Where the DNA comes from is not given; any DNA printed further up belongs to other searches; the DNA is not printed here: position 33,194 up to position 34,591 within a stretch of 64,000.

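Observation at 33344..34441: PurA-family protein with Ser replacing both the catalytic Asp and His (PurZ-like signature)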

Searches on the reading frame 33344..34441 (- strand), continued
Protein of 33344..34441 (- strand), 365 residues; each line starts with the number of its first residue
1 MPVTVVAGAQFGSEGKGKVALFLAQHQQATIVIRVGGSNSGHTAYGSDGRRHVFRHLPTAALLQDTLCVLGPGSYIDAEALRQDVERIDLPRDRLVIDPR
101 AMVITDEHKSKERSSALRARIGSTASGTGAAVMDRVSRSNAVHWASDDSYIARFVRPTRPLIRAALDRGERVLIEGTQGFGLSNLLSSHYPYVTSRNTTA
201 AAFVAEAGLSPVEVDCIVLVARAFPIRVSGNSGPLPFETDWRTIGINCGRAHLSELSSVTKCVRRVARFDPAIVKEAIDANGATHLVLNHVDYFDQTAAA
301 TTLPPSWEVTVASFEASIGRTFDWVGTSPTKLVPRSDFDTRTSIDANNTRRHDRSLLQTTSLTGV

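Call 32: get_annotated_region(hit=H18, flank=3000)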
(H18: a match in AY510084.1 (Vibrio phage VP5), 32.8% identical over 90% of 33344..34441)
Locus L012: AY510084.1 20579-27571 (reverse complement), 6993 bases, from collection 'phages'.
description: Vibriophage VP5, complete genome.
organism: Vibrio phage VP5 (NCBI taxid 260827)
taxonomy: Viruses; Duplodnaviria; Heunggongvirae; Uroviricota; Caudoviricetes; Enhodamvirus; Enhodamvirus VP5
host: Vibrio cholerae; source: -; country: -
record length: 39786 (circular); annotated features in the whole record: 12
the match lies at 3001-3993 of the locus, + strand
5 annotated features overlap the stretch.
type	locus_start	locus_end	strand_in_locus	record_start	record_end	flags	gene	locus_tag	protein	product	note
CDS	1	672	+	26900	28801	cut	-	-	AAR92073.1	DNA polymerase I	similar to Bordetella bronchiseptica DNA polymerase I encoded by GenBank Accession Number BX470250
CDS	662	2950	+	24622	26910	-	-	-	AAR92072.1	putative integrase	similar to Vibrio parahaemolyticus phage VP16T putative integrase encoded by GenBank Accession Number AY328852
CDS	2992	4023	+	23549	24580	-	purA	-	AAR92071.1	adenylosuccinate synthetase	similar to Methanococcus jannaschii adenylosuccinate synthetase (purA) encoded by GenBank Accession Number L77117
CDS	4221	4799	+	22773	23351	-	-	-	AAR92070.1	hypothetical protein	similar to Escherichia coli CFT073 hypothetical protein yfbR encoded by GenBank Accession Number AE014075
CDS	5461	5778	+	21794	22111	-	-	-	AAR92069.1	hypothetical protein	similar to Burkholderia cepacia phage Bcep781 hypothetical protein ORF57 encoded by GenBank Accession Number AF543311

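Call 42: search_protein_representatives(protein=window:33344-34441:-)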
Query: 365 residues. Proteins with E-value up to 0.001 (for the whole library): 8276; up to 1e-10: 3175; up to 1e-30: 637. The best 150 are listed.
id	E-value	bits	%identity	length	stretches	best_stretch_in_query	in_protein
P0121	2.0e-96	339.9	51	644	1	1-332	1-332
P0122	2.6e-94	333.0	55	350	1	1-329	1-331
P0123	2.5e-89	316.6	47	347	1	1-330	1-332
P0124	1.2e-81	291.4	45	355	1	1-340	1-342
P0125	2.9e-81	290.1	47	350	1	1-338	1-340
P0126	4.2e-79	283.0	49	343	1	1-329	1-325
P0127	1.2e-78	281.5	44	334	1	4-330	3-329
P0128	8.8e-77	275.3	44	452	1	1-328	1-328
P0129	3.1e-76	273.5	48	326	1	1-337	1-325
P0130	4.7e-75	269.6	46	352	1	1-336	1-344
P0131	2.6e-74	267.2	45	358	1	1-331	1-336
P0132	1.4e-73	264.8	47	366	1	1-338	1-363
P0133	2.0e-73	264.3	45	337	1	1-338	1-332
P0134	2.4e-70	254.2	42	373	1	3-328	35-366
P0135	7.2e-70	252.6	45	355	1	1-329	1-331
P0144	1.4e-66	241.8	47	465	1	1-294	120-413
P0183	9.1e-52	193.1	39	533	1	5-344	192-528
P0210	3.3e-48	181.4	41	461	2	2-252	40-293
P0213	7.1e-48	180.3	41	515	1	3-338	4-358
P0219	3.2e-47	178.1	46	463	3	157-296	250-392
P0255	2.3e-45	172.0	42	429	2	3-244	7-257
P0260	3.0e-45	171.6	40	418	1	5-302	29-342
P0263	3.8e-45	171.3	40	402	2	2-245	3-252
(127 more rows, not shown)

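Call 44: find_related_loci(query=A1, collection=metagenome_contigs, flank=10000)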
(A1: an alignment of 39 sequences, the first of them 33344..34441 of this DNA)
Query A1 (365 aa) in metagenome_contigs; peptide patterns used: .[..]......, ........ (x = any residue, [..] = any of these).
600 stretches matched a pattern (row limit reached: there are more); 559 encode a relative of the query (tblastn E <= 1e-3); the best 80 are kept; 80 distinct loci.
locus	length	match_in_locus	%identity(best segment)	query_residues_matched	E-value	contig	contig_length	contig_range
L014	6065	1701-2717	53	1-337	3e-111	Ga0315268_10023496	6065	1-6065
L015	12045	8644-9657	52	1-336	1e-109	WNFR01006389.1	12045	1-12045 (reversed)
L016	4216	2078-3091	54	1-337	3e-110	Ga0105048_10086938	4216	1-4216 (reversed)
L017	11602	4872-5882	53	1-335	4e-108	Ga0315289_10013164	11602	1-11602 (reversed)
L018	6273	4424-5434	54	1-335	1e-106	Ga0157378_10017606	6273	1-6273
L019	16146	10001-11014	51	1-337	4e-106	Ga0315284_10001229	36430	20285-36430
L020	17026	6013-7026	54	1-336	1e-105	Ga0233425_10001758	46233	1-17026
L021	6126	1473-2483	52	1-335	5e-104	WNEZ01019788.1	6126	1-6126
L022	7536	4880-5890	52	1-335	1e-103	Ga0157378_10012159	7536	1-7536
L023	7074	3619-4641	52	1-337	5e-103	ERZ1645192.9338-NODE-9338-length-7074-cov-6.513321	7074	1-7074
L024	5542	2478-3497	49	1-338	4e-103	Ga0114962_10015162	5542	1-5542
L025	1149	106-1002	57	1-298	3e-112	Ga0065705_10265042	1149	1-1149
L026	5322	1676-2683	54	1-334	8e-103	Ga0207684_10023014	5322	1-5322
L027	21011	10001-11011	50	1-335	1e-101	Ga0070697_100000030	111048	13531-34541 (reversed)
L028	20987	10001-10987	50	1-332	2e-101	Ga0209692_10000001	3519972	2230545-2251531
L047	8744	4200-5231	49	1-343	2e-92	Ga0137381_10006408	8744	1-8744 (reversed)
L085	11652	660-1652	40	1-327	1e-72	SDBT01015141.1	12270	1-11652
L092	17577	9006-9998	41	1-327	5e-69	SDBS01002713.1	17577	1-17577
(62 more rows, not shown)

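Call 53: find_related_loci(query=A1, collection=viral_contigs, flank=10000)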
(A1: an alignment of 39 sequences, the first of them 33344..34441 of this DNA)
Query A1 (365 aa) in viral_contigs; peptide patterns used: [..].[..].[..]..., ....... (x = any residue, [..] = any of these).
293 stretches matched a pattern; 256 encode a relative of the query (tblastn E <= 1e-3); the best 80 are kept; 80 distinct loci.
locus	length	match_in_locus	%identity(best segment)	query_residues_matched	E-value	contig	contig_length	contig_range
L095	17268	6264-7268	55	1-333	2e-110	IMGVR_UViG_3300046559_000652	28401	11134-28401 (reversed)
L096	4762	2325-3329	55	1-333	7e-111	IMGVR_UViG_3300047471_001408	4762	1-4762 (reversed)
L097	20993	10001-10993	51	1-330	3e-100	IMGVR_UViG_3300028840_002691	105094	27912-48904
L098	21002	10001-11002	44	1-340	2e-90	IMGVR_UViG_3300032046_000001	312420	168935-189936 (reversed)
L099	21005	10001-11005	42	1-333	2e-86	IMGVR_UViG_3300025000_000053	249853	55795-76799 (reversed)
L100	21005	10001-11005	42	1-333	2e-86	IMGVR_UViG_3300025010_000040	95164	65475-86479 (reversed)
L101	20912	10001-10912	44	3-336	1e-77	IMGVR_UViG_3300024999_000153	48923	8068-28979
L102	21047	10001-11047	40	3-352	3e-69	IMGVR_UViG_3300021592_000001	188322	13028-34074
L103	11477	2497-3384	40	1-318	6e-67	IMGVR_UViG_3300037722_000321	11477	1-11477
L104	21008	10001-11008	38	1-330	1e-66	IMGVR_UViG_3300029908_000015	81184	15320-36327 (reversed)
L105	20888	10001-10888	42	1-318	9e-67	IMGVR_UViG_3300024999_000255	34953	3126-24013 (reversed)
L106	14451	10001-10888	42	1-318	9e-67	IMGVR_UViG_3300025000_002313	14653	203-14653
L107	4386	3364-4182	43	1-294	4e-66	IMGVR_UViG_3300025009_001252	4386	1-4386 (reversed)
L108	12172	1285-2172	41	1-318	6e-65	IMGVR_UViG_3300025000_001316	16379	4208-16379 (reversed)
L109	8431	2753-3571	43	1-294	1e-64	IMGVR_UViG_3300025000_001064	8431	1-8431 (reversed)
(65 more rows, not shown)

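Call 57: search_protein_families(library=pfam, proteins=[L097:5858-6838:+, L097:6787-7863:+, L097:7821-8381:+, L097:8359-9183:+, L097:11909-12508:+, L095:3791-5137:-, L095:5181-5987:-, L095:7285-9480:-, L095:9744-11849:-, L095:2399-3127:-], max_evalue=0.001)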
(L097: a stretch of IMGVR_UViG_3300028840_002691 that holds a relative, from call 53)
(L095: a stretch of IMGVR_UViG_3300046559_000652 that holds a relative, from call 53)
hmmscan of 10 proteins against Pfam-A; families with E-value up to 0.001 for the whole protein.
L097:5858-6838:+ (326 aa): 8 families
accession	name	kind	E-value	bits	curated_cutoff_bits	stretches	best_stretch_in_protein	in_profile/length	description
PF13489.12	Methyltransf_23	-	6e-16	59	27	1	89-246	5-163/164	Methyltransferase domain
PF08241.18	Methyltransf_11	-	3.4e-08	34.4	21.2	1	110-196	1-94/95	Methyltransferase domain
PF08242.18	Methyltransf_12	-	5.3e-07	30.7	30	1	110-195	1-98/98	Methyltransferase domain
PF13847.12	Methyltransf_31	-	2.3e-06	27.8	27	1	107-202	5-114/145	Methyltransferase domain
PF13649.12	Methyltransf_25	-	2.1e-05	25.6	27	1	109-185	1-90/97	Methyltransferase domain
PF05219.18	DREV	-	2.9e-05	23.8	26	1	105-197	94-186/265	DREV methyltransferase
PF01209.24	Ubie_methyltran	-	0.00067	19.5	20.1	0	90-163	32-108/233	ubiE/COQ5 methyltransferase family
PF08003.17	Methyltransf_9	-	0.00093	18.7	23.8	0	91-248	102-266/315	Protein of unknown function (DUF1698)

L097:6787-7863:+ (358 aa): 3 families
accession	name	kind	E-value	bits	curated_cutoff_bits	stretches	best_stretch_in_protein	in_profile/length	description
PF22725.1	GFO_IDH_MocA_C3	-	4.9e-07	30.2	27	1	187-255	42-110/124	GFO/IDH/MocA C-terminal domain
PF02894.22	GFO_IDH_MocA_C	-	1.3e-06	28.8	22.9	0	298-352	162-216/218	Oxidoreductase family, C-terminal alpha/beta domain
PF01408.29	GFO_IDH_MocA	-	0.00012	23.2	24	1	57-138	41-115/120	Oxidoreductase family, NAD-binding Rossmann fold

L097:7821-8381:+ (186 aa): 0 families

L097:8359-9183:+ (274 aa): 2 families
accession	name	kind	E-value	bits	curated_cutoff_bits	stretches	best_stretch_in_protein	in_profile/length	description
PF13489.12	Methyltransf_23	-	2.9e-05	24.3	27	1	121-237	50-163/164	Methyltransferase domain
PF08241.18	Methyltransf_11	-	0.0008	20.4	21.2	0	95-181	2-87/95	Methyltransferase domain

L097:11909-12508:+ (199 aa): 0 families

L095:3791-5137:- (448 aa): 0 families

L095:5181-5987:- (268 aa): 0 families

L095:7285-9480:- (731 aa): 1 family
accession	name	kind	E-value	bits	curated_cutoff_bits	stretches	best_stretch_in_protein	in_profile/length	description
PF20006.4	fvmYukDl_N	-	0.00051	20.6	27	0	514-577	10-71/85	YukD-like N-terminal domain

L095:9744-11849:- (701 aa): 0 families

L095:2399-3127:- (242 aa): 0 families

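Call 62: search_protein_families(library=padloc, alignment_id=A2, max_evalue=1e-10)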
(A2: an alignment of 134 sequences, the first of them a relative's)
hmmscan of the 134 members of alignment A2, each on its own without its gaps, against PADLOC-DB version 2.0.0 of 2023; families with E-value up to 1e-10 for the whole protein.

A. member 1, L005:5396-6250:- (284 aa): 0 families

B. families by the number of members that match (of 134 scanned): 235 families (the first 25 are shown)
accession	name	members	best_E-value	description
PDLC02378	pAgo_I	4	2.7e-219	Class I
PDLC02376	pAgo_I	4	8e-173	Class I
PDLC02436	pAgo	4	1.5e-122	-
PDLC02392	pAgo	4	1.9e-58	-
PDLC02377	pAgo_I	4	1.9e-47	Class I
PDLC02420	Aga_SIR2-PNTD1-PNTD2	4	1.3e-34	Class I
PDLC02384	pAgo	4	4.4e-32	-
PDLC02428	PprPIWI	3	1.6e-19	-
PDLC03029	MTase_I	2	2.9e-268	Type I methyltransferase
PDLC03318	MTase_II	2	2.5e-134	Type II methyltransferase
PDLC03105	Specificity_I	2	6.9e-110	Type I specificity subunit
PDLC03072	Specificity_I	2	3.3e-103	Type I specificity subunit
PDLC03090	Specificity_I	2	1.5e-88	Type I specificity subunit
PDLC04134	mad2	2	1e-62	mads_2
PDLC03087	Specificity_I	2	7.6e-52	Type I specificity subunit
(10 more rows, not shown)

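Call 63: search_protein_families(library=pfam, alignment_id=A2, max_evalue=0.00001)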
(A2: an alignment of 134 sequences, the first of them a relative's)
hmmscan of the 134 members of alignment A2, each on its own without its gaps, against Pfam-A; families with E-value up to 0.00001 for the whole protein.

A. member 1, L005:5396-6250:- (284 aa): 1 family
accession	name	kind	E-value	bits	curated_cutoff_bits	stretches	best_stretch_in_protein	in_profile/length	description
PF00528.27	BPD_transp_1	-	1.1e-29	104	26.4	1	102-280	1-178/184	Binding-protein-dependent transport system inner membrane component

B. families by the number of members that match (of 134 scanned): 124 families (the first 25 are shown)
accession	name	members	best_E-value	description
PF00561.26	Abhydrolase_1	4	2.3e-18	alpha/beta hydrolase fold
PF02384.22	N6_Mtase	3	1.8e-57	N-6 DNA Methylase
PF12146.15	Hydrolase_4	3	1.3e-12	Serine aminopeptidase, S33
PF00528.27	BPD_transp_1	2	2.2e-33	Binding-protein-dependent transport system inner membrane component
PF01712.25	dNK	2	1.3e-26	Deoxynucleoside kinase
PF02223.23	Thymidylate_kin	2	4.1e-21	Thymidylate kinase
PF01420.25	Methylase_S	2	4.3e-21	Type I restriction modification DNA specificity domain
PF01298.24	TbpB_B_D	2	4.1e-11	C-lobe and N-lobe beta barrels of Tf-binding protein B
PF13238.12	AAA_18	2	7.3e-08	AAA domain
PF13701.12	DDE_Tnp_1_4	1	2.7e-168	Transposase DDE domain group 1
PF03977.18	OAD_beta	1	5.2e-155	Na+-transporting oxaloacetate decarboxylase beta subunit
PF00171.27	Aldedh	1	4e-151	Aldehyde dehydrogenase family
PF03825.22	Nuc_H_symport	1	6.5e-106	Nucleoside H+ symporter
PF01041.23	DegT_DnrJ_EryC1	1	5.7e-78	DegT/DnrJ/EryC1/StrS aminotransferase family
PF06048.17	DUF927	1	6.8e-69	Domain of unknown function (DUF927)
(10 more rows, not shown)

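Call 65: search_protein_families(library=pfam, proteins=[L009:9041-10063:+, L010:8124-8774:+, L010:6431-8146:+], max_evalue=0.01)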
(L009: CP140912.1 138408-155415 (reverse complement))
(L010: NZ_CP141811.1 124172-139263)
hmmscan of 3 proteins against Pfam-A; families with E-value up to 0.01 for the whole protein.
L009:9041-10063:+ (340 aa): 3 families
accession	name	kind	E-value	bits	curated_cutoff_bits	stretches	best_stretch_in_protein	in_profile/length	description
PF22769.1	DCD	-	0.00023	21.7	27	1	107-195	63-151/153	dCTP deaminase-like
PF01484.22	Col_cuticle_N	-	0.0075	16.8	23.5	0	271-312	5-46/50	Nematode cuticle collagen N-terminal domain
PF18548.6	MetOD2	-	0.0079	16.5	30.6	0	227-269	1-42/88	Metanogen output domain 2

L010:8124-8774:+ (216 aa): 1 family
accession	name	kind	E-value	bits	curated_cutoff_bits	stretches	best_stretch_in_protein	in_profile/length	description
PF22531.2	DUF7002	-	2e-63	214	27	1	11-200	1-195/195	Family of unknown function (DUF7002)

L010:6431-8146:+ (571 aa): 4 families
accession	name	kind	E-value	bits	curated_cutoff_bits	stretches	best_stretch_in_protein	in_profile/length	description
PF00709.27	Adenylsucc_synt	-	1.5e-52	179.2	27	2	193-324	1-142/416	Adenylosuccinate synthetase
PF13238.12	AAA_18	-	3.8e-09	37.5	29.4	1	7-128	1-110/128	AAA domain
PF06414.18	Zeta_toxin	-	0.0027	17.6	22.3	0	5-29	17-41/199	Zeta toxin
PF03668.21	RapZ-like_N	-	0.0049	17.1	25.4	0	5-34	2-30/158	RapZ-like N-terminal domain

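Call 67: search_protein_families(library=pfam, proteins=[P0121, P0128, P0144, P0213, P0183, P0210, P0219, P0255, P0260, P0263], max_evalue=0.01)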
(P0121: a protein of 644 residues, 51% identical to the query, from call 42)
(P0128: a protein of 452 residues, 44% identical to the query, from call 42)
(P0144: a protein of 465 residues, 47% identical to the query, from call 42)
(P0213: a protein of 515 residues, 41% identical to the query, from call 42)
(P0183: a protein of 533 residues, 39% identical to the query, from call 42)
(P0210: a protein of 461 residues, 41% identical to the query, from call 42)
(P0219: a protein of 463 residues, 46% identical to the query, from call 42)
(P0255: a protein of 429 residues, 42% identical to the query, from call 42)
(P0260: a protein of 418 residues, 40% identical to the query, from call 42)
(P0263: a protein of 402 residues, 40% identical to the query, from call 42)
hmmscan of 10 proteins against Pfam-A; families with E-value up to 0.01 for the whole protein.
P0121 (644 aa): 2 families
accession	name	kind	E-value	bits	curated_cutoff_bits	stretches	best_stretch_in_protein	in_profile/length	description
PF00709.27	Adenylsucc_synt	-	2.6e-47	162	27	2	150-297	189-330/416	Adenylosuccinate synthetase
PF22769.1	DCD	-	2.3e-14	54.2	27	1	349-479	2-140/153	dCTP deaminase-like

P0128 (452 aa): 1 family
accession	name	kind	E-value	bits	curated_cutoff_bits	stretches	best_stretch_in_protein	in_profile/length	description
PF00709.27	Adenylsucc_synt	-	2e-47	162.3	27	2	146-295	188-331/416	Adenylosuccinate synthetase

P0144 (465 aa): 1 family
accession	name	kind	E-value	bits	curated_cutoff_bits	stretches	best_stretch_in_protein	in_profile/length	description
PF00709.27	Adenylsucc_synt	-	3.8e-50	171.3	27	2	124-255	1-141/416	Adenylosuccinate synthetase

P0213 (515 aa): 1 family
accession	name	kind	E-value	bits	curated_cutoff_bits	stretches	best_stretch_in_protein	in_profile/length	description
PF00709.27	Adenylsucc_synt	-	2.2e-44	152.3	27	2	6-158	1-151/416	Adenylosuccinate synthetase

P0183 (533 aa): 9 families
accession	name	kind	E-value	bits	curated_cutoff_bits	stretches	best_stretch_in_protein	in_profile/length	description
PF00709.27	Adenylsucc_synt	-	1.9e-52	178.8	27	2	331-485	185-331/416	Adenylosuccinate synthetase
PF07931.18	CPT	-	1.8e-07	31.6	22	1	7-178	3-170/172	Chloramphenicol phosphotransferase-like protein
PF13671.12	AAA_33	-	1.6e-05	25.6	27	1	7-117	1-107/143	AAA domain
PF13207.12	AAA_17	-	2e-05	25.3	27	1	12-95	2-85/136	AAA domain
PF13238.12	AAA_18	-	4.7e-05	24.3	29.4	1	8-127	1-110/128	AAA domain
PF13401.12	AAA_22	-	0.0039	17.9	27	0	7-91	7-94/130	AAA domain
PF03266.21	NTPase_1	-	0.004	17.5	23.9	0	8-47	2-41/168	NTPase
PF02367.23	TsaE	-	0.0041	17.5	26.6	1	6-34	22-50/128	Threonylcarbamoyl adenosine biosynthesis protein TsaE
PF13521.12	AAA_28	-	0.0043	17.7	27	0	8-88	2-80/164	AAA domain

P0210 (461 aa): 1 family
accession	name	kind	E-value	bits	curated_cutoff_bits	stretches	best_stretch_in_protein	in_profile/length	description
PF00709.27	Adenylsucc_synt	-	2.2e-47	162.2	27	2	43-182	1-143/416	Adenylosuccinate synthetase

P0219 (463 aa): 1 family
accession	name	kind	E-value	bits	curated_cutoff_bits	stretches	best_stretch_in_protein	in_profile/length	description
PF00709.27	Adenylsucc_synt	-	4.7e-42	144.6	27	2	95-393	44-332/416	Adenylosuccinate synthetase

P0255 (429 aa): 1 family
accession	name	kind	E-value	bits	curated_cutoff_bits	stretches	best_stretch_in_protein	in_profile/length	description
PF00709.27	Adenylsucc_synt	-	2.3e-48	165.4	27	2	9-147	1-141/416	Adenylosuccinate synthetase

P0260 (418 aa): 1 family
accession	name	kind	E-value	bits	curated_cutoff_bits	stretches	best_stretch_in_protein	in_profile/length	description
PF00709.27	Adenylsucc_synt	-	1.3e-35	123.5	27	2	29-176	1-141/416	Adenylosuccinate synthetase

P0263 (402 aa): 1 family
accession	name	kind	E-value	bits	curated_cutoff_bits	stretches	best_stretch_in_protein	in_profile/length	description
PF00709.27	Adenylsucc_synt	-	5.8e-45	154.2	27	2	6-146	1-142/416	Adenylosuccinate synthetase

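Call 95: predict_structure(alignment_id=A1)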
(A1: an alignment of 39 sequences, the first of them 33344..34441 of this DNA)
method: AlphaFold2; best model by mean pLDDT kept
length: 365 residues; sequences in the alignment: 39
mean_pLDDT: 86.0   pTM: 0.86
mean pLDDT of the five models: 86.0, 85.3, 84.2, 83.8, 83.6
residues with pLDDT >= 90: 211; 70-90: 101; 50-70: 47; < 50: 6
segments of 3 or more residues with pLDDT < 50: 298-300
pLDDT, mean of each block of 10 residues (from residue 1): 90 81 97 86 92 95 97 94 97 97 93 84 82 85 93 97 96 86 68 77 93 95 85 82 89 84 89 91 95 68 71 96 93 86 58 54 47
secondary structure, 60 per line:
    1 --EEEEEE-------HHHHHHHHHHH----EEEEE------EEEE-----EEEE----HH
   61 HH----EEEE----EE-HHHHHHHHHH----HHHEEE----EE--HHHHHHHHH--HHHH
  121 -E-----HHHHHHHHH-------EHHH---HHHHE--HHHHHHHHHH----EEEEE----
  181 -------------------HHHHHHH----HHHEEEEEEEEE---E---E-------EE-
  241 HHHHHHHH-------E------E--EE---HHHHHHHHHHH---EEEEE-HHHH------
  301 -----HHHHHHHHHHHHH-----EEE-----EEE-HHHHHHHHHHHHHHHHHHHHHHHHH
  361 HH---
elements in order: E3-8 H16-26 E31-35 E42-45 E51-54 H59-62 E67-70 H78-87 E95-97 H106-114 H117-120 H128-136 H151-154 H158-167 E172-176 H200-206 E214-222 H241-248 H271-281 E285-289 H291-294 H306-318 E324-326 E332-334 H336-362
